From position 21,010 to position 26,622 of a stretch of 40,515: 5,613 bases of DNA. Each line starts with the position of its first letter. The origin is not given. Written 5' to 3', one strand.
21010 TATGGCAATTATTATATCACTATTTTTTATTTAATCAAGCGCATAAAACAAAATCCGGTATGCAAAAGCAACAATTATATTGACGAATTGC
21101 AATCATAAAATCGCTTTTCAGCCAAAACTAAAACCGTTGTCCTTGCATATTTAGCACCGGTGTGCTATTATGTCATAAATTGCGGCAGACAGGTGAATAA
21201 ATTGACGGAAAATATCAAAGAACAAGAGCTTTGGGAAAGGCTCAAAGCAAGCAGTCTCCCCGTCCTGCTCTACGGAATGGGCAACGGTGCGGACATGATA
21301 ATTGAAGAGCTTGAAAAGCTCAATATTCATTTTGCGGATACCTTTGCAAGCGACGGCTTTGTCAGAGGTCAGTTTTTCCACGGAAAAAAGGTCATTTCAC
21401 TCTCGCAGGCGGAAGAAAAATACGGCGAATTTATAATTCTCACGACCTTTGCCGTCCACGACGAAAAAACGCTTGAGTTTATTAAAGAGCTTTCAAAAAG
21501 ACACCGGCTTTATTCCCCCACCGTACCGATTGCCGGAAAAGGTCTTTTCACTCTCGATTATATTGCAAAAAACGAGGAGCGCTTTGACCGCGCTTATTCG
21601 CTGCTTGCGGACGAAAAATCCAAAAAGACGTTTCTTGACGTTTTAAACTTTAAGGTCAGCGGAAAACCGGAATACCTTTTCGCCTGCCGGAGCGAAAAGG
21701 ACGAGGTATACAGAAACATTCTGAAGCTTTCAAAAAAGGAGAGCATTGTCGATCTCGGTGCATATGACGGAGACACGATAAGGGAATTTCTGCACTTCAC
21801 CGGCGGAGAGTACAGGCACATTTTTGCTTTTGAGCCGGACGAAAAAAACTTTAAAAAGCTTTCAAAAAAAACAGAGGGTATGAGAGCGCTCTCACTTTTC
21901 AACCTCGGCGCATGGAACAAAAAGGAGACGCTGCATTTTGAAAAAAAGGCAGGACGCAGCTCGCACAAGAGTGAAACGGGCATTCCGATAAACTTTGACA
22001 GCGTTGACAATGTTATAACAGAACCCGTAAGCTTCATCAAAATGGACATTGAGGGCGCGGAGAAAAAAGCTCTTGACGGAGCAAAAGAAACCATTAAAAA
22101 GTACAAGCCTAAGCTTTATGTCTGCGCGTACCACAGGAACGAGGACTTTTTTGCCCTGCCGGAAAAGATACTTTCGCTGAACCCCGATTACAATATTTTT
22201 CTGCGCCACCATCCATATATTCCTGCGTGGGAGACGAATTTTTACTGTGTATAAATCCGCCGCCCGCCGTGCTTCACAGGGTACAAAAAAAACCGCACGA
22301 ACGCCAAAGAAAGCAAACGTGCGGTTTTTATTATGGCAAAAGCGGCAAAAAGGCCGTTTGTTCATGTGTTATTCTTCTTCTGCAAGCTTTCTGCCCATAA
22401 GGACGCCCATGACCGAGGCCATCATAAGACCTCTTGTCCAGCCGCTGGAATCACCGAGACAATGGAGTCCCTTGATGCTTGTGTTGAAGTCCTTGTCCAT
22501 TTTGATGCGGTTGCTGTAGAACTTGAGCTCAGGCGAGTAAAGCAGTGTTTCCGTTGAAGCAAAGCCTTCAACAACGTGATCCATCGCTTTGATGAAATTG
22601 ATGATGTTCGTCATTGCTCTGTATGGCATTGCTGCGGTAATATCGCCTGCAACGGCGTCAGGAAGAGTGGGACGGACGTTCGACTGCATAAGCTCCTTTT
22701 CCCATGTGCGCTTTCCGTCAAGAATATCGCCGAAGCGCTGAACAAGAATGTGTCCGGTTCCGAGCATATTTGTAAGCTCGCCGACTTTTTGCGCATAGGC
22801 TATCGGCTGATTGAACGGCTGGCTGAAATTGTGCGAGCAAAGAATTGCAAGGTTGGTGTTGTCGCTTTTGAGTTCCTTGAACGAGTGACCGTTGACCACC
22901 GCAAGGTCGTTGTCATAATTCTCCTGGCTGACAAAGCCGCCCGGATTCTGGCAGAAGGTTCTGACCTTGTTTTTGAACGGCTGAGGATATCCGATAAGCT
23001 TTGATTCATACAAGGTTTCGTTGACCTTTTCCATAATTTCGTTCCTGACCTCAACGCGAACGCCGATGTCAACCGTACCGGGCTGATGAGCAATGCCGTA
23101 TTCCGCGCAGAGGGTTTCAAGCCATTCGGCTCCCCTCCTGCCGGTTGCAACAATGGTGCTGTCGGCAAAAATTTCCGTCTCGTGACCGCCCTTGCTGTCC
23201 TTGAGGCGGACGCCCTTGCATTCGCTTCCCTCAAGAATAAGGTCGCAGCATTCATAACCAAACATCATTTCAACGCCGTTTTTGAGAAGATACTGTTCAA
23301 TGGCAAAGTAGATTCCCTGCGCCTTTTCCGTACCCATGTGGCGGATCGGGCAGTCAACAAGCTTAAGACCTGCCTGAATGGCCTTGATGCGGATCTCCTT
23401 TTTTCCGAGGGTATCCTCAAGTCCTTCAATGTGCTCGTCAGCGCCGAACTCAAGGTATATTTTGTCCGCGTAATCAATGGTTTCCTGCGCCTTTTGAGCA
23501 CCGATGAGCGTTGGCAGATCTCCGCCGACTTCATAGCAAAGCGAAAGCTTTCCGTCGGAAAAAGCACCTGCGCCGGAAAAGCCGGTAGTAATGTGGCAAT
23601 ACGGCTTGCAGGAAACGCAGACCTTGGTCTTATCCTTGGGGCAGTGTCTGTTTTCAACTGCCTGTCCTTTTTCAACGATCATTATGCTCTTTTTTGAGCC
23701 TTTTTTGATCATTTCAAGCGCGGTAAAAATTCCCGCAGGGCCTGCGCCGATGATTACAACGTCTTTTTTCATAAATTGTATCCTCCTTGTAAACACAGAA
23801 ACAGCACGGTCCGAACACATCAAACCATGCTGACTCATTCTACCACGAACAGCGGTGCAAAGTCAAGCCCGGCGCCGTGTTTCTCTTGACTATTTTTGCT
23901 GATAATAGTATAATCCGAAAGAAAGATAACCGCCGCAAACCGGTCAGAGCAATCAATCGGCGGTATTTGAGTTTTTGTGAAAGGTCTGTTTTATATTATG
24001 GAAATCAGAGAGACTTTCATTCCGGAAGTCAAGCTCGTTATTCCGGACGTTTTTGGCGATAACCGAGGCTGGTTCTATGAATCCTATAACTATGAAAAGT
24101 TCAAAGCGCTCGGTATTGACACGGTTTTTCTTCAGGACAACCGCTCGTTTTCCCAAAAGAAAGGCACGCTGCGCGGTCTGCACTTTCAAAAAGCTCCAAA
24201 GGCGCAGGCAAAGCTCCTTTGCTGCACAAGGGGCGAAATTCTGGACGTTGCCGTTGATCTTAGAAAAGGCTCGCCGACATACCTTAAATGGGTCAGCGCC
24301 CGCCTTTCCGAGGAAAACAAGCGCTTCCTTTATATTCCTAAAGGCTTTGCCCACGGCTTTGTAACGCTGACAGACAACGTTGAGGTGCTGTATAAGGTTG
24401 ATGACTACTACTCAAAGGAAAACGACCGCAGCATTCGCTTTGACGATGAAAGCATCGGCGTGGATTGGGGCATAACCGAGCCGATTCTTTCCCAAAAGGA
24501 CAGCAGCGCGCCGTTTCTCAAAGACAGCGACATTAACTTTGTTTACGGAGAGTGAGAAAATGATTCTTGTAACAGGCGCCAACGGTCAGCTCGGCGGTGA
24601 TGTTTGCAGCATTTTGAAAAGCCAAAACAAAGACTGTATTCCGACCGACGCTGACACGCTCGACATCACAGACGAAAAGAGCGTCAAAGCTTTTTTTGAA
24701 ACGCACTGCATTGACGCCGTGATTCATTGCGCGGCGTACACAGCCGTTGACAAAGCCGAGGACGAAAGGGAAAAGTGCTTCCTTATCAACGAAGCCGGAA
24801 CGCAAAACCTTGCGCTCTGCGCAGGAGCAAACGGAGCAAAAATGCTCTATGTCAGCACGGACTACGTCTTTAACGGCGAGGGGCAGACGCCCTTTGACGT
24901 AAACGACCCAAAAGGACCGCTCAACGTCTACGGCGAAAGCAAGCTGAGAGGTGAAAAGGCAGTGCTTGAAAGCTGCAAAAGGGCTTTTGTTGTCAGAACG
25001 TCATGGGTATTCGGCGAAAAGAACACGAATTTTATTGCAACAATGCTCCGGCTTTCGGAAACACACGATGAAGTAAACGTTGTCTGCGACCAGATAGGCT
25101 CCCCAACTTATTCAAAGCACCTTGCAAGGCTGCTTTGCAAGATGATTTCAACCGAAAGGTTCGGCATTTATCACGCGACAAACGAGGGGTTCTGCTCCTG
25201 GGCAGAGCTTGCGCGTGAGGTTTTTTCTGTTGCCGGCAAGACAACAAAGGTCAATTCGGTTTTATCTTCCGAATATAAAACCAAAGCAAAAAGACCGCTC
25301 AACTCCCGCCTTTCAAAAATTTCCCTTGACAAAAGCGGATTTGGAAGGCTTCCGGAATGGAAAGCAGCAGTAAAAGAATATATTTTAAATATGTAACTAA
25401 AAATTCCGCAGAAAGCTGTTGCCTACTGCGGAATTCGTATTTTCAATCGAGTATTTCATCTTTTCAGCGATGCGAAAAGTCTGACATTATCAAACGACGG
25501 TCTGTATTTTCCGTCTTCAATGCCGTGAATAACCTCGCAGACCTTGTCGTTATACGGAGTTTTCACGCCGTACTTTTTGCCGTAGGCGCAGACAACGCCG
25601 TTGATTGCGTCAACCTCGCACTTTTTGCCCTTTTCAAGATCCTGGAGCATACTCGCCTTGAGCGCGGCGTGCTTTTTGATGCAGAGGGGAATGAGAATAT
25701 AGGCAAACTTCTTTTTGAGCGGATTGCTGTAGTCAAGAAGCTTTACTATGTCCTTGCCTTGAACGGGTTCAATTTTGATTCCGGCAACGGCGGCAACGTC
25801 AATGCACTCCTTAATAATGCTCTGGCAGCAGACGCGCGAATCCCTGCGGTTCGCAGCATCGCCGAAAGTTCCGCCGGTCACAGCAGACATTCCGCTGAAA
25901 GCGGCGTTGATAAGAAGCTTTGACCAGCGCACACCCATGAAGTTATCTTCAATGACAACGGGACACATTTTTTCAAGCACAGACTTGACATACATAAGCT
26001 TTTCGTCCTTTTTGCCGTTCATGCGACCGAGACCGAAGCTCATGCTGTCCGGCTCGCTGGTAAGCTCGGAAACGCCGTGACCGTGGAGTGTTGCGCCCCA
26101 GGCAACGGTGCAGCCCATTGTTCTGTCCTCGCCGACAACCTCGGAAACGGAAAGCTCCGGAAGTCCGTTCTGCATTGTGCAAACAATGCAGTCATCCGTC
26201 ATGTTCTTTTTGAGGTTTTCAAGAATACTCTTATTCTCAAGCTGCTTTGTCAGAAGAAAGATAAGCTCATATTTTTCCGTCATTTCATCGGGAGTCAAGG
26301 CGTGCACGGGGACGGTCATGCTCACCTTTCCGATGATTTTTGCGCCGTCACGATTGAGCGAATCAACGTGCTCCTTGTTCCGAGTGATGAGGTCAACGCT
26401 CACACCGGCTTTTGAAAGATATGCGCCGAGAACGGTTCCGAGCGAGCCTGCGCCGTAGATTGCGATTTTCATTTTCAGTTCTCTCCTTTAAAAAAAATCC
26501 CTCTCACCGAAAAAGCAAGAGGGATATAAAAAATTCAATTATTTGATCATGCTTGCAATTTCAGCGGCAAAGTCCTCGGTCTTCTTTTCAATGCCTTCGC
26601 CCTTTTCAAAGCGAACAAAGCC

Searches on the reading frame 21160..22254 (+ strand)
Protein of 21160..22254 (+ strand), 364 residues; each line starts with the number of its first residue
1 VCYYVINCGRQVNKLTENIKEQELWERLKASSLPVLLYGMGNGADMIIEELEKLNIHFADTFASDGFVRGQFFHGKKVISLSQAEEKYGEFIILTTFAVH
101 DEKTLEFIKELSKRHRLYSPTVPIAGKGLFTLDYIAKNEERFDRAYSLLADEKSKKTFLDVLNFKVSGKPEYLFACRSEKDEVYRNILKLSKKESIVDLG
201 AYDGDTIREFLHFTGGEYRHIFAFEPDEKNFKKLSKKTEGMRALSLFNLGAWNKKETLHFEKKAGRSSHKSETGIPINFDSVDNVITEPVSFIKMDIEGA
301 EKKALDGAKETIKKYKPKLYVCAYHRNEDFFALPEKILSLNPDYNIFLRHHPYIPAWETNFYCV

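Call 77: search_protein_families(library=pfam, proteins=[window:21160-22254:+], max_evalue=0.00001)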
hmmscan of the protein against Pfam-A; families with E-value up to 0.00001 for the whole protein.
window:21160-22254:+ (364 aa): 1 family
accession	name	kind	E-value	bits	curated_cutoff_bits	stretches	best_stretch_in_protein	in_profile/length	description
PF05050.19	Methyltransf_21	-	5.9e-14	53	22.7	1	198-340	1-158/173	Methyltransferase FkbM domain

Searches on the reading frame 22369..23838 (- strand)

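Call 77: search_protein_families(library=pfam, proteins=[window:22369-23838:-], max_evalue=0.00001)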
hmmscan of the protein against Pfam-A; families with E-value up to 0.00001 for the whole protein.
window:22369-23838:- (489 aa): 5 families
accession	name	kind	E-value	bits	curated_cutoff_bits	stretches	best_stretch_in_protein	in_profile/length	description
PF00890.30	FAD_binding_2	-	5.7e-13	49.3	20.4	1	172-244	140-213/414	FAD binding domain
PF21688.3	FAD-depend_C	-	2.2e-12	48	27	1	288-437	42-194/197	FAD-dependent protein, C-terminal domain-like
PF07992.20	Pyr_redox_2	-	7.9e-11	42.3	26.1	0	25-71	1-45/291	Pyridine nucleotide-disulphide oxidoreductase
PF03486.20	HI0933_like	-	3.3e-06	27.2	50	0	26-61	2-35/244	HI0933-like protein Rossmann domain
PF01266.30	DAO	-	7.2e-06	26.2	27.9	0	26-59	1-32/353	FAD dependent oxidoreductase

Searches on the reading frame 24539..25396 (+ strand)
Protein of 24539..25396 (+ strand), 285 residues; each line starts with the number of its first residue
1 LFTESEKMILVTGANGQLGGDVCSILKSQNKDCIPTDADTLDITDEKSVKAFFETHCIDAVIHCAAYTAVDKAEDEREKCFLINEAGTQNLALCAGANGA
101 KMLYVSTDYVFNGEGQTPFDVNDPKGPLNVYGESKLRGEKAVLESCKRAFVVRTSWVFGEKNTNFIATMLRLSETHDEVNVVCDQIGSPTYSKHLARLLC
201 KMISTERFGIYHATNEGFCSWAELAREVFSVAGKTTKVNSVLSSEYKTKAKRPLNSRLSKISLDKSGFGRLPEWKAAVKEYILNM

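Call 77: search_protein_families(library=pfam, proteins=[window:24539-25396:+], max_evalue=0.00001)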
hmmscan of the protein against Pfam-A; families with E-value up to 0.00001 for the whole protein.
window:24539-25396:+ (285 aa): 6 families
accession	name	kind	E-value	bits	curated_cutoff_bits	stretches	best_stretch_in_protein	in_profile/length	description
PF04321.23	RmlD_sub_bind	-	2.2e-95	319.5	27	1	8-282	2-282/287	RmlD substrate binding domain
PF01370.27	Epimerase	-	5.5e-26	91.9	20.9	1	9-178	1-198/240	NAD dependent epimerase/dehydratase family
PF16363.11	GDP_Man_Dehyd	-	6e-14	52.7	27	1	41-143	59-165/332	GDP-mannose 4,6 dehydratase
PF02719.21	Polysacc_synt_2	-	2.1e-11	44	20.2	1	42-145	62-152/293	Polysaccharide biosynthesis protein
PF01073.25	3Beta_HSD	-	3.6e-10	39.8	22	1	38-196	49-222/280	3-beta hydroxysteroid dehydrogenase/isomerase family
PF07993.18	NAD_binding_4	-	4.5e-09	36.3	20.1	1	55-167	86-217/258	Male sterility protein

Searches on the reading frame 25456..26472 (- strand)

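Call 77: search_protein_families(library=pfam, proteins=[window:25456-26472:-], max_evalue=0.00001)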
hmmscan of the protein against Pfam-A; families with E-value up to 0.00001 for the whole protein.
window:25456-26472:- (338 aa): 3 families
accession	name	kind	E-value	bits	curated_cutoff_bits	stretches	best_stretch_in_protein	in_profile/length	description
PF08546.17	ApbA_C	-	7.3e-30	104.3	22.7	1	177-319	1-125/125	Ketopantoate reductase PanE/ApbA C terminal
PF02558.23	ApbA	-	5e-27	94.8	22.2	1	3-147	1-146/150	Ketopantoate reductase PanE/ApbA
PF01210.29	NAD_Gly3P_dh_N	-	5.2e-07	30.2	23.1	1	2-116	1-121/158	NAD-dependent glycerol-3-phosphate dehydrogenase N-terminus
